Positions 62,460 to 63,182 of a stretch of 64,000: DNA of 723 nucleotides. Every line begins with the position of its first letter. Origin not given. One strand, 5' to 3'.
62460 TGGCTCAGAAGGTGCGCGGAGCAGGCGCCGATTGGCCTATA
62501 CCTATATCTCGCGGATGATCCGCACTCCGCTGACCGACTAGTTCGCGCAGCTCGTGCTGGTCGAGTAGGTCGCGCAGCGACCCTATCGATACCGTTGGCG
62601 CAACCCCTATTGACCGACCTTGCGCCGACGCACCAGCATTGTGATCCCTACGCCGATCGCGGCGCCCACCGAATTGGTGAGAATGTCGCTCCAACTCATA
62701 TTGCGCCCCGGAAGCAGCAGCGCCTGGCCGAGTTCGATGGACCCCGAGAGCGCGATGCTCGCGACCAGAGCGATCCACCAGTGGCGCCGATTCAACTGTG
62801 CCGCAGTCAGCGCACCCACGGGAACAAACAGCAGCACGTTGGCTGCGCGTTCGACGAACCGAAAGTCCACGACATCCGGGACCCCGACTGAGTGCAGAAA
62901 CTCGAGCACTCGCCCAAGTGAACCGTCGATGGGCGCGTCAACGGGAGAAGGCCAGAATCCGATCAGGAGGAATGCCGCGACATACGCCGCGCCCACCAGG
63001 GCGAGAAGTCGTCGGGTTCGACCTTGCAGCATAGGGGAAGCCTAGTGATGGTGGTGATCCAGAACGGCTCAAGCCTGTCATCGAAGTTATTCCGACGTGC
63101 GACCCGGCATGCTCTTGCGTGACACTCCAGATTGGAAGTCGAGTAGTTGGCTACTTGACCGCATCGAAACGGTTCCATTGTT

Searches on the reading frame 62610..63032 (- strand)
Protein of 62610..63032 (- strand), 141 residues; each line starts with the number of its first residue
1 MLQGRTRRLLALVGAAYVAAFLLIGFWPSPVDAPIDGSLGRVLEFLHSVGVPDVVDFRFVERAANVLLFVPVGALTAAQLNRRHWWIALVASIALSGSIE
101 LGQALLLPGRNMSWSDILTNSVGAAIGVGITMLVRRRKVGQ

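Call 6: search_protein_families(library=pfam, proteins=[window:62610-63032:-], max_evalue=0.01)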
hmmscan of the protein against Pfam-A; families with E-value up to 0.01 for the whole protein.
window:62610-63032:- (141 aa): 1 family
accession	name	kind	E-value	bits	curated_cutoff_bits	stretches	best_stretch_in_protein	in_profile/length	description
PF04892.17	VanZ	-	1e-15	58.9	30.1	1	16-134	3-125/126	VanZ like family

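Call 7: search_protein_families(library=ncbifam, proteins=[window:62610-63032:-], max_evalue=1)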
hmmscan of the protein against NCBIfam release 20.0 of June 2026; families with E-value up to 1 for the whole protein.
window:62610-63032:- (141 aa): 3 families
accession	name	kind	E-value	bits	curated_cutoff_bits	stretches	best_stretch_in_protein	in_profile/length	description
NF033125.2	vanZ-A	exception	0.00023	21.3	250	1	47-133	42-127/164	glycopeptide resistance protein VanZ-A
NF037970.1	vanZ_1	subfamily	0.19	12.4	20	1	67-124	53-109/109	VanZ family protein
TIGR01409.1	TAT_signal_seq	domain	0.24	11.8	16.7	1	7-33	4-29/29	twin-arginine translocation signal domain-containing protein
